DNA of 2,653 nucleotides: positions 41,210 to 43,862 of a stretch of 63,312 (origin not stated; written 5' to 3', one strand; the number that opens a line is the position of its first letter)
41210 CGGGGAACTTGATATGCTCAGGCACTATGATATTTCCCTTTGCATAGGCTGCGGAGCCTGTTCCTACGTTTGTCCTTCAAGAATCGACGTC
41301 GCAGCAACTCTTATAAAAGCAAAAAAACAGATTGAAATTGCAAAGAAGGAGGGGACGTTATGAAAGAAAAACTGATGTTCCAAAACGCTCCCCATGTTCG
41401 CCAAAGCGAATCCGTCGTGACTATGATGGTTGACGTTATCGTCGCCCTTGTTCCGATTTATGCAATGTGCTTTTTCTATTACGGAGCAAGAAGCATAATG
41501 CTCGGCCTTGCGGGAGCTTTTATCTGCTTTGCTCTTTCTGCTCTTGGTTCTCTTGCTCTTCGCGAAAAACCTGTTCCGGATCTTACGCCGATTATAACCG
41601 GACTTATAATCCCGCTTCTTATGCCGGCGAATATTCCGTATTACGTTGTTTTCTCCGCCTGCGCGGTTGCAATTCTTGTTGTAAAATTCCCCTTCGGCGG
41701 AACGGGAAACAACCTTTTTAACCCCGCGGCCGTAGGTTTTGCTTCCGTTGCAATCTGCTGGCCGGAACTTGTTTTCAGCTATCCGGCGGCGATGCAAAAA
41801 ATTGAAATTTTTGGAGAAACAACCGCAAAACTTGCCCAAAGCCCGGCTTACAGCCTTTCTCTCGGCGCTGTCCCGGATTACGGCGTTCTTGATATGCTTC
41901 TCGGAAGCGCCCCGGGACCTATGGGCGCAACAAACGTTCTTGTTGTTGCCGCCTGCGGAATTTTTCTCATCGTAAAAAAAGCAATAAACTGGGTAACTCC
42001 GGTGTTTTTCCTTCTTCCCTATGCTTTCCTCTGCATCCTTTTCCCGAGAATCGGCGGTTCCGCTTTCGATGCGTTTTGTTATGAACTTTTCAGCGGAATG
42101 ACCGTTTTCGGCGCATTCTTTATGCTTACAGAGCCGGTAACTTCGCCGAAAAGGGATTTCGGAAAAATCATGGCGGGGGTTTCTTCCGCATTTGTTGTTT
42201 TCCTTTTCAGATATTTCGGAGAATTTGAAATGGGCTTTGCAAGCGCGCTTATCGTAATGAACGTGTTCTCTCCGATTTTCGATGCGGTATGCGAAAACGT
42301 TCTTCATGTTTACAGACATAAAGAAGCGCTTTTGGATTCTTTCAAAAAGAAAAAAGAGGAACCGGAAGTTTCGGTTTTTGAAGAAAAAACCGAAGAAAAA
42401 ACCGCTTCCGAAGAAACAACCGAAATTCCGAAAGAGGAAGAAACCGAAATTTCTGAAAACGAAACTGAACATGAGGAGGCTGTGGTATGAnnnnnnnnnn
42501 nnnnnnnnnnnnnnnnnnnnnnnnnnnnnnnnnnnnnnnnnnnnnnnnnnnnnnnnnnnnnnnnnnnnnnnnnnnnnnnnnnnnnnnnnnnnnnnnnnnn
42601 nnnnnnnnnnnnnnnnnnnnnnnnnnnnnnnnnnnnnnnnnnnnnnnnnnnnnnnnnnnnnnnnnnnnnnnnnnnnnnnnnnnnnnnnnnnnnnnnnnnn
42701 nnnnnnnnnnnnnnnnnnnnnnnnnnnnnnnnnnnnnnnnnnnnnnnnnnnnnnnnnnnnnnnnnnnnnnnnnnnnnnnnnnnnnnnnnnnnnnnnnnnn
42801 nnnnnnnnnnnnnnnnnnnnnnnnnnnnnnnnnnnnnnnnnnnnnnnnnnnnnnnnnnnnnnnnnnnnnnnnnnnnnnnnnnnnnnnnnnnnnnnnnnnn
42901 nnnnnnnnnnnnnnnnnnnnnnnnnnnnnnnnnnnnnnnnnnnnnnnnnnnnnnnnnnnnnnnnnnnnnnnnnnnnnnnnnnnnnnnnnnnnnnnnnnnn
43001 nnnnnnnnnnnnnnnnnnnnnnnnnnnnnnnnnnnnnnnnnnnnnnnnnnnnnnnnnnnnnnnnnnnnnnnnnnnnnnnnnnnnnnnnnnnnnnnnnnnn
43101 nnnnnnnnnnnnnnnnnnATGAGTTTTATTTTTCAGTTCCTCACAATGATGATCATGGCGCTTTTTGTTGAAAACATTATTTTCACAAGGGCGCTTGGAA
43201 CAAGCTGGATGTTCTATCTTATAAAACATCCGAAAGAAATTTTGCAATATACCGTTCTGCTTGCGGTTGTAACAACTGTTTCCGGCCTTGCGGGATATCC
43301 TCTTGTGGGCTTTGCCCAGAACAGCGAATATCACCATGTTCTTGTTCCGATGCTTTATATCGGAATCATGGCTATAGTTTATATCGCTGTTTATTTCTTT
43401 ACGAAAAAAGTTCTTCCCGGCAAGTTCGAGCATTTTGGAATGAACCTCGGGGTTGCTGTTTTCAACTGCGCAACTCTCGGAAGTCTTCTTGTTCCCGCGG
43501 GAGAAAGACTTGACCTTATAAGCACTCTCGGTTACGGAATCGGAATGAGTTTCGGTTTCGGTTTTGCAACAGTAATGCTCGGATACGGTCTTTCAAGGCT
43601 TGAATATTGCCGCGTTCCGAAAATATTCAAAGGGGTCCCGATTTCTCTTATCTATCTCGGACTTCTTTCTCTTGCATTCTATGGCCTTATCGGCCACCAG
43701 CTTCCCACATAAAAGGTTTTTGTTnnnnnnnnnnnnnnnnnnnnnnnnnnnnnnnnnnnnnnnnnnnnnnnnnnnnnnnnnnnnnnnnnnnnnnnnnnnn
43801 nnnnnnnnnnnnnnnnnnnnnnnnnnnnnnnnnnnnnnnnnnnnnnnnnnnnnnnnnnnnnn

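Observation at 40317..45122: Stripped-down Rnf/Nqr-like module (C-D-E-A only) with lost cofactor ligands, coupled to a DUF4015-like membrane protein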

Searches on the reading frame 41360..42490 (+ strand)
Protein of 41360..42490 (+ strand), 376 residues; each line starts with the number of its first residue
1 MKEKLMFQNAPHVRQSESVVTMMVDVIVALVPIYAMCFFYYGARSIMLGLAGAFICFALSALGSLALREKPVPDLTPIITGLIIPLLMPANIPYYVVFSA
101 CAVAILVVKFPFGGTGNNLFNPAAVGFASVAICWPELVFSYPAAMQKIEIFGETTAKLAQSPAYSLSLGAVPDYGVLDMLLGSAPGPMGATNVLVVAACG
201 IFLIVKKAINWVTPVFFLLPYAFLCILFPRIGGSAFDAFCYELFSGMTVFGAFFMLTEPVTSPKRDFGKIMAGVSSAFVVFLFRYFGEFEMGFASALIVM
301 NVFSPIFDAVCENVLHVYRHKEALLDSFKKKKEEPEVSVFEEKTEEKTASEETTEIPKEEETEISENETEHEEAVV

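Call 3: search_protein_families(library=pfam, proteins=[window:41360-42490:+], max_evalue=0.1)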
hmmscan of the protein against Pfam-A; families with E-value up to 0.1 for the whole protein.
window:41360-42490:+ (376 aa): 1 family
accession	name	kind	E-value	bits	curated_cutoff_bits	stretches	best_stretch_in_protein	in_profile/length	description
PF03116.20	NQR2_RnfD_RnfE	-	2.4e-67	227.9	27.7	1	8-312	3-291/296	NQR2, RnfD, RnfE family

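Call 4: search_protein_families(library=ncbifam, proteins=[window:41360-42490:+], max_evalue=0.1)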
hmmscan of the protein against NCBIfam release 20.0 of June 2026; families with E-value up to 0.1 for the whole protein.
window:41360-42490:+ (376 aa): 6 families
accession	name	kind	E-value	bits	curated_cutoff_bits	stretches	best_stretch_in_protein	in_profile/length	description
TIGR01946.1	rnfD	subfamily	4.2e-47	161.1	207.05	1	10-309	1-318/327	RnfABCDGE type electron transport complex subunit D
NF002011.0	PRK00816.1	equivalog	3.8e-38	131.5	415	2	198-310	229-341/352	electron transport complex subunit RsxD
NF041838.1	rnfD_Methano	equivalog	9.4e-30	103.9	400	2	170-308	141-277/285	Rnf electron transport complex subunit RnfD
NF003756.0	PRK05349.1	equivalog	2.8e-27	95.7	414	1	78-311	152-392/406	NADH:ubiquinone reductase (Na(+)-transporting) subunit B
TIGR01937.1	nqrB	equivalog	2.3e-23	82.8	349.9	1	78-311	152-405/413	NADH:ubiquinone reductase (Na(+)-transporting) subunit B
NF002181.0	PRK01024.1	equivalog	1.8e-16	60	792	2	78-147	152-214/503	Na(+)-transporting NADH-quinone reductase subunit B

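Call 11: search_solved_structures(query=window:41360-42490:+, max_evalue=0.01, show_alignments=3)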
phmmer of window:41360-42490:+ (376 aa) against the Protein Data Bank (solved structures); distinct sequences matched with E-value up to 0.01: 6.
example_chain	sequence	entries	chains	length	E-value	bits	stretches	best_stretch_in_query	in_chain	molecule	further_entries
7zc6_D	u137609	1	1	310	2.8e-35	125.3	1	8-308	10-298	RnfD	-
9eri_D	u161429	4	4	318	2.6e-29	105.6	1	5-312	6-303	Na(+)-translocating ferredoxin:NAD(+) oxidoreductase complex subunit D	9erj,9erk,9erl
8ahx_D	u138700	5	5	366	1.2e-25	93.5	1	11-309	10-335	Ion-translocating oxidoreductase complex subunit D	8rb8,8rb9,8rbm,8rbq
7xk3_B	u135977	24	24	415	3.8e-14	55.7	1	78-311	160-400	Na(+)-translocating NADH-quinone reductase subunit B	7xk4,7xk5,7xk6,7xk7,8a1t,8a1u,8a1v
9lrr_B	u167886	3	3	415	4.4e-14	55.5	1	78-311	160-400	Na(+)-translocating NADH-quinone reductase subunit B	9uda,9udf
9ud3_B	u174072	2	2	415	1.7e-13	53.5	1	78-311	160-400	Na(+)-translocating NADH-quinone reductase subunit B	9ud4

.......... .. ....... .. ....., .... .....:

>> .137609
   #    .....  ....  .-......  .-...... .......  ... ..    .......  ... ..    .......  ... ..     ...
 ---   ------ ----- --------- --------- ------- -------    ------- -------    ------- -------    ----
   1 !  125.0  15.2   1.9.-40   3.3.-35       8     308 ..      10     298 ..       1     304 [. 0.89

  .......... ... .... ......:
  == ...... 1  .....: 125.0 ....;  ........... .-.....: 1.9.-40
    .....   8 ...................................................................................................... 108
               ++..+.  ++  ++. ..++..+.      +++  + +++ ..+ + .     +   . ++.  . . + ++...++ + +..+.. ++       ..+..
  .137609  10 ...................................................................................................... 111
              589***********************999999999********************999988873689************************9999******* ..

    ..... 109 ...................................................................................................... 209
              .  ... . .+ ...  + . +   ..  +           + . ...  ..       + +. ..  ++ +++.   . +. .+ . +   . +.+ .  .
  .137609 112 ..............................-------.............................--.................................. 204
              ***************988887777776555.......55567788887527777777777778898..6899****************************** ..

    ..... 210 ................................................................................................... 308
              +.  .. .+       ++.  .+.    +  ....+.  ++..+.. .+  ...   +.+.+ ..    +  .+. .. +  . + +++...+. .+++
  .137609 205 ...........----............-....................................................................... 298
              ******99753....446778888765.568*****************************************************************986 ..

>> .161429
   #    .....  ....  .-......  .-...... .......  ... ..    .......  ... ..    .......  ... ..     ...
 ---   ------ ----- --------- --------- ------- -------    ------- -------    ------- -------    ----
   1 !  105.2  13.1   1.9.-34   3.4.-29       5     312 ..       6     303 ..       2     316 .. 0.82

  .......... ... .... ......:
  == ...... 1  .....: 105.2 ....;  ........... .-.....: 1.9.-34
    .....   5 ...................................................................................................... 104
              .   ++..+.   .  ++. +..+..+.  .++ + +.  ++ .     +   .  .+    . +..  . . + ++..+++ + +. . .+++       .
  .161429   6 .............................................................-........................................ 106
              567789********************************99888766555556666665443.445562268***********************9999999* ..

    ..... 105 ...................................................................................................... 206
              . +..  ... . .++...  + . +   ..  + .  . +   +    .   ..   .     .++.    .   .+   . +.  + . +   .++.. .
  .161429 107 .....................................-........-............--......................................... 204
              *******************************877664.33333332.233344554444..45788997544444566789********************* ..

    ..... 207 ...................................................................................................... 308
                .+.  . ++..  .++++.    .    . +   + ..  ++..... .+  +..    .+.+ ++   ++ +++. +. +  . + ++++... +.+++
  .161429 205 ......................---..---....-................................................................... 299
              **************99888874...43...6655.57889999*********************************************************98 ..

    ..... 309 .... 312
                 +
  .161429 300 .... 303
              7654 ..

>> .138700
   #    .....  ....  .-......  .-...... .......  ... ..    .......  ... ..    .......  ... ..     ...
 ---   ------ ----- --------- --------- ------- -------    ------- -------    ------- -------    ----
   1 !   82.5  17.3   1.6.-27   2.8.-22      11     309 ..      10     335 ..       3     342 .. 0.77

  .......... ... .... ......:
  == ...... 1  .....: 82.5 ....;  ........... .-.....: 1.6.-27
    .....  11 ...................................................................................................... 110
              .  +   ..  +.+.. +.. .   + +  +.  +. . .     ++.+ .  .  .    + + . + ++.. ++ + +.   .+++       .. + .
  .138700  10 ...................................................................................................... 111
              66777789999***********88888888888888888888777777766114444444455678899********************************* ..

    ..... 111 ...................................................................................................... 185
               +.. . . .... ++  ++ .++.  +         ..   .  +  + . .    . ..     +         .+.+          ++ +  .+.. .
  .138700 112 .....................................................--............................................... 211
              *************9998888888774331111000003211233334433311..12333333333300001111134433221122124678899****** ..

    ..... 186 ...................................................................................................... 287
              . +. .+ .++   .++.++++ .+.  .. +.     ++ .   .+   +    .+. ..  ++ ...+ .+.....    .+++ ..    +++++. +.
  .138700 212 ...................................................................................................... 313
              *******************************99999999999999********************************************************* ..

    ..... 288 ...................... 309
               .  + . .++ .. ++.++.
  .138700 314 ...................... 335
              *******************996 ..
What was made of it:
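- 41360..42490 (+): RnfD/NqrB-like polytopic subunit (376 aa). The FMN-acceptor position is Lys157. It has a 61-aa acidic C-terminal tail. Calls 3, 4 and 11.
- On Rnf complex (ferredoxin:NAD+ oxidoreductase): TTAT in 7zc6_D aligns to TTAK (K157) (call 11).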

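Call 42: search_protein_families(library=padloc, proteins=[window:41360-42490:+], max_evalue=0.01)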
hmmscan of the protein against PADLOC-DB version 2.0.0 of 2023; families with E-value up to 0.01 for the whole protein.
window:41360-42490:+ (376 aa): 0 families

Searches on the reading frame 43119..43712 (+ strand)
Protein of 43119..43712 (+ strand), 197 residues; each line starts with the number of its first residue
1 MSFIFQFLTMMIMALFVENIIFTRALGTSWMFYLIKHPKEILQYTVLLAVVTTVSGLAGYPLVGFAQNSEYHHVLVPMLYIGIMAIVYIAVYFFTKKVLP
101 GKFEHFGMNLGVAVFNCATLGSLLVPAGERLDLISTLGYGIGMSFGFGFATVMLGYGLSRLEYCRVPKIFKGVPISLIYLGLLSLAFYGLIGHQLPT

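Call 3: search_protein_families(library=pfam, proteins=[window:43119-43712:+], max_evalue=0.1)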
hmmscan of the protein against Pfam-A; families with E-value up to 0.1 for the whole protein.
window:43119-43712:+ (197 aa): 1 family
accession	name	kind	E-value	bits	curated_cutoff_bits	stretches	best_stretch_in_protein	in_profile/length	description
PF02508.19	Rnf-Nqr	-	9.1e-23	81.6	23.8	1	8-191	2-171/174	Rnf-Nqr subunit, membrane protein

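Call 4: search_protein_families(library=ncbifam, proteins=[window:43119-43712:+], max_evalue=0.1)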
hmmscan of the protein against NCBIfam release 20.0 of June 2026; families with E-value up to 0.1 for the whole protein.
window:43119-43712:+ (197 aa): 7 families
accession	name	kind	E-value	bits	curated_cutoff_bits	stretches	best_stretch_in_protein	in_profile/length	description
TIGR01943.1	rnfA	subfamily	2.5e-18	67.2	229.3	1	6-192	2-188/190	RnfABCDGE type electron transport complex subunit A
NF003481.0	PRK05151.1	equivalog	2.8e-15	57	240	1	6-192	3-189/193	electron transport complex subunit RsxA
NF041835.1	rnfA_Methano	equivalog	5e-13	49.9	300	1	7-188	6-187/195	Rnf electron transport complex subunit RnfA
TIGR01940.1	nqrE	equivalog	4.3e-12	46.8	247.55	1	6-192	2-198/200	NADH:ubiquinone reductase (Na(+)-transporting) subunit E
NF002200.0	PRK01061.1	equivalog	1.8e-09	37.6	351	1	7-195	11-211/250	Na(+)-translocating NADH-quinone reductase subunit E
NF009108.0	PRK12456.1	equivalog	4.1e-07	30.3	398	1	6-193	4-197/199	Na(+)-translocating NADH-quinone reductase subunit E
NF002597.0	PRK02251.2-3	equivalog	0.013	15.7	120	0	72-106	40-71/93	putative septation inhibitor protein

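Call 7: find_homologous_proteins(query=window:43119-43712:+)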
Query window:43119-43712:+ (197 aa): 207 proteins with E <= 0.001 among 1072 candidates; the best 120 are listed.
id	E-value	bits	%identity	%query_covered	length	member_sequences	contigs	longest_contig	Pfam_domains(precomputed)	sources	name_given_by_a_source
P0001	2.4e-121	421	100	100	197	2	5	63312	PF02508.20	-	-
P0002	7.8e-119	413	98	100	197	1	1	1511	PF02508.20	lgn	-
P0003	7.5e-106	370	86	100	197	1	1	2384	PF02508.20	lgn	-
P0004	1.4e-105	369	86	100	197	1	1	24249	PF02508.20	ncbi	-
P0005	1.6e-102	359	86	95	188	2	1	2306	PF02508.20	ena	-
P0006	1.0e-99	350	79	100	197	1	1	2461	PF02508.20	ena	-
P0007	3.9e-98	345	78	100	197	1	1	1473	PF02508.20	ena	-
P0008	4.7e-98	345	79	100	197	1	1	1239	PF02508.20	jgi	jgi:electron transport complex protein RnfA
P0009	3.5e-96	339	78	100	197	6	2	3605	PF02508.20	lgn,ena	-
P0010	2.2e-95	336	75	100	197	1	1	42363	PF02508.20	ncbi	-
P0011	2.4e-95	336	75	100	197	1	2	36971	PF02508.20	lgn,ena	-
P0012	2.5e-95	336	79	100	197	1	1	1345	PF02508.20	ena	-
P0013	2.7e-95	336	77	100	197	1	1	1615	PF02508.20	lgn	-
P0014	2.7e-95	336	75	100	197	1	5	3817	PF02508.20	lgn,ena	-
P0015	3.3e-95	335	76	100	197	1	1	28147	PF02508.20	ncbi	-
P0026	4.6e-94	332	74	100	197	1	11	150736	PF02508.20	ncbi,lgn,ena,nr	ncbi:MAG: hypothetical protein IJA05_02130 [Oscillospiraceae bacterium]|nr:hypothetical protein [Osc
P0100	2.6e-86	306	74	100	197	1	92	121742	PF02508.20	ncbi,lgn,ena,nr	ncbi:MAG: hypothetical protein IIW81_00210 [Oscillospiraceae bacterium]|nr:hypothetical protein [Osc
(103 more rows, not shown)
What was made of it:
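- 43119..43712 (+): RnfA/NqrE-like subunit (197 aa). The first ligand Cys is Ser29; the second (Cys117, FNCATLG) is retained. It has a new, mostly conserved Cys164 in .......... More than 200 homologues at 70-86% identity, all about 197 aa (call 7).
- More than 200 A-like homologues of constant length (call 7).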

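Call 8: search_solved_structures(query=window:43119-43712:+, max_evalue=0.01, show_alignments=3)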
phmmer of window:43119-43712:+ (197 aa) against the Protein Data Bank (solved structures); distinct sequences matched with E-value up to 0.01: 4.
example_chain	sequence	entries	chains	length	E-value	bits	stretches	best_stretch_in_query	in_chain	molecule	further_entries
9eri_A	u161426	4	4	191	6.9e-15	58.6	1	8-194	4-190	Na(+)-translocating ferredoxin:NAD(+) oxidoreductase complex subunit A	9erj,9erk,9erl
7zc6_A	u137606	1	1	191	1.4e-13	54.3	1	7-192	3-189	RnfA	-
8ahx_A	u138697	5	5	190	1.1e-09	41.7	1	10-191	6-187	Ion-translocating oxidoreductase complex subunit A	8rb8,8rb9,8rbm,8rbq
7xk3_E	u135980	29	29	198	9.2e-06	28.8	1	7-195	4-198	Na(+)-translocating NADH-quinone reductase subunit E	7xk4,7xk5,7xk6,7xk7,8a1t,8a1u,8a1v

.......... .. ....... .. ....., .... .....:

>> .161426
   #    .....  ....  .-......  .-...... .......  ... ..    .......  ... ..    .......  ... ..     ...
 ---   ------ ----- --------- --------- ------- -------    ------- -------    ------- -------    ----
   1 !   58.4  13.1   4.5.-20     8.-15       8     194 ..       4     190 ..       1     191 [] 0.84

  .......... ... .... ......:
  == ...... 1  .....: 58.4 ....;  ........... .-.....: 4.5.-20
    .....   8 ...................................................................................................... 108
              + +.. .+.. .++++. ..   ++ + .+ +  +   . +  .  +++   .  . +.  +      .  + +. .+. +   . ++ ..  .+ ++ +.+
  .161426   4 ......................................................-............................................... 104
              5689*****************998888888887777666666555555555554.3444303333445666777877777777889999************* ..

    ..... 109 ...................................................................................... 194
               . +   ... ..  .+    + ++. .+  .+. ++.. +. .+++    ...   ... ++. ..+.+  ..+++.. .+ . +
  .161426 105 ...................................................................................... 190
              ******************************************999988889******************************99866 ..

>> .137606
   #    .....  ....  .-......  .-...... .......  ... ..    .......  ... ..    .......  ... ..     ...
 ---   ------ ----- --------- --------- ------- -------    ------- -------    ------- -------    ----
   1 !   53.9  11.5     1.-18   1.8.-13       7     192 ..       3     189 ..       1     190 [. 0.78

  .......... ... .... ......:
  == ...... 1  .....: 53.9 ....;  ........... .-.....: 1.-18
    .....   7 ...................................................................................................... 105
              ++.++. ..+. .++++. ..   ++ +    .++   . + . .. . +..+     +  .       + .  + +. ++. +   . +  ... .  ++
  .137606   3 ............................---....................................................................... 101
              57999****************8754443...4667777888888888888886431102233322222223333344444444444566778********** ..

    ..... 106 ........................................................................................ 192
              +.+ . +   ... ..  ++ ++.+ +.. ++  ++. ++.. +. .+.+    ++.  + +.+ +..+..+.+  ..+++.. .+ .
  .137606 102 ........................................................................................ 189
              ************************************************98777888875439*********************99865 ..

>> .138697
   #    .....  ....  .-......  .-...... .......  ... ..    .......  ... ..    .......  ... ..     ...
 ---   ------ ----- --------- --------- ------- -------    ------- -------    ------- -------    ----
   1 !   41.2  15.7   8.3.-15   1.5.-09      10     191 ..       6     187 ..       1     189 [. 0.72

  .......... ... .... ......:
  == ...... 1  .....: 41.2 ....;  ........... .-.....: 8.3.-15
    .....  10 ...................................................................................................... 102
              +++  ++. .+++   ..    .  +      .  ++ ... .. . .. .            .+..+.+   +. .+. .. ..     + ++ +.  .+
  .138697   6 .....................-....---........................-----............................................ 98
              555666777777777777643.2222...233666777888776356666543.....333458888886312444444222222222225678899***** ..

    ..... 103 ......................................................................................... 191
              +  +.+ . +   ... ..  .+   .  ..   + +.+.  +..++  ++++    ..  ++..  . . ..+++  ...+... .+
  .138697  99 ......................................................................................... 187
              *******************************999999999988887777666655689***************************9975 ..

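Call 13: find_encoding_contigs(protein=P0026, flank=10000, max_places=2)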
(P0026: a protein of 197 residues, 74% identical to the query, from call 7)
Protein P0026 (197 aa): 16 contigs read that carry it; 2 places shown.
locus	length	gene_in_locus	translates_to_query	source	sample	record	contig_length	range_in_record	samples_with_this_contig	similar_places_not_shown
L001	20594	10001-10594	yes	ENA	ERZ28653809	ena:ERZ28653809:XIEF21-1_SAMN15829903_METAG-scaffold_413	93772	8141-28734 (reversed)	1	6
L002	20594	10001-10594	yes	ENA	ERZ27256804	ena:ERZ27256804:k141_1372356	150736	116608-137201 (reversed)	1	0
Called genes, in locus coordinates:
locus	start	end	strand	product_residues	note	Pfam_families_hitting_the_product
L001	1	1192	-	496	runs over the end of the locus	PF02446:Glyco_hydro_77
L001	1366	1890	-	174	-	PF00583:Acetyltransf_1 (weak), PF13508:Acetyltransf_7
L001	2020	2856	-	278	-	PF02645:DegV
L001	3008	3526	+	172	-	PF08876:DUF1836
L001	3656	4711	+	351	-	PF02517:Rce1-like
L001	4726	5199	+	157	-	PF00383:dCMP_cyt_deam_1, PF14437:MafB19-deam, PF14439:Bd3614-deam (weak)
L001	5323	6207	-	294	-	PF00248:Aldo_ket_red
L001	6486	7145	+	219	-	PF00834:Ribul_P_3_epim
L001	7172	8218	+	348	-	PF13534:Fer4_17 (faint), PF17179:Fer4_22 (faint), PF10531:SLBB, PF12838:Fer4_7, PF13187:Fer4_9 (weak), PF13237:Fer4_10 (weak), PF14697:Fer4_21 (weak), PF00037:Fer4 (weak), +3 more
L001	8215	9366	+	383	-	PF03116:NQR2_RnfD_RnfE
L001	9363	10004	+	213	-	PF02508:Rnf-Nqr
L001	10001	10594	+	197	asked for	PF02508:Rnf-Nqr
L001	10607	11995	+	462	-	-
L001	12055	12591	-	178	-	PF00293:NUDIX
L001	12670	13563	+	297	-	PF00246:Peptidase_M14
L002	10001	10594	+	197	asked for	PF02508:Rnf-Nqr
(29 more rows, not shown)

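Call 14: find_encoding_contigs(protein=P0100, flank=10000, max_places=2)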
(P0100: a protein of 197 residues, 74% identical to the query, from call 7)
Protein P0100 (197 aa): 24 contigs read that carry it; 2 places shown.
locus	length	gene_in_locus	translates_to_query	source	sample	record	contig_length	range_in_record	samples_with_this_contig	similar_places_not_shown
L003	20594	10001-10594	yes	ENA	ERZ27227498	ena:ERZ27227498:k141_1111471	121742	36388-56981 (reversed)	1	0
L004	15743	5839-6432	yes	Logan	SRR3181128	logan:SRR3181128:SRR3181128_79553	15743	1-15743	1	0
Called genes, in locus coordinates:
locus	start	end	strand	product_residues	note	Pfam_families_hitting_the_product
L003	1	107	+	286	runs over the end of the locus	PF02275:CBAH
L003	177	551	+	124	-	PF12840:HTH_20, PF01022:HTH_5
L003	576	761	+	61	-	-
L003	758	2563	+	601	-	PF00122:E1-E2_ATPase, PF00702:Hydrolase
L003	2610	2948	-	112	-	PF12643:MazG-like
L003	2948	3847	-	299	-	-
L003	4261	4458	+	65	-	-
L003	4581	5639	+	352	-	PF02517:Rce1-like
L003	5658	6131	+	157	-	PF00383:dCMP_cyt_deam_1, PF14437:MafB19-deam, PF14439:Bd3614-deam (weak)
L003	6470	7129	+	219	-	PF00834:Ribul_P_3_epim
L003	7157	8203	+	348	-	PF17179:Fer4_22 (faint), PF10531:SLBB, PF12838:Fer4_7, PF13183:Fer4_8 (weak), PF13187:Fer4_9 (weak), PF13237:Fer4_10 (weak), PF14697:Fer4_21 (weak), PF00037:Fer4 (weak), +3 more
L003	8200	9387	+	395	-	PF03116:NQR2_RnfD_RnfE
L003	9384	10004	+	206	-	PF02508:Rnf-Nqr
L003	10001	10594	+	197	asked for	PF02508:Rnf-Nqr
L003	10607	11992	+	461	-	PF13200:DUF4015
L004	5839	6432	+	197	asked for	PF02508:Rnf-Nqr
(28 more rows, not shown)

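Call 42: search_protein_families(library=padloc, proteins=[window:43119-43712:+], max_evalue=0.01)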
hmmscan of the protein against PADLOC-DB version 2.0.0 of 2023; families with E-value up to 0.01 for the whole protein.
window:43119-43712:+ (197 aa): 0 families
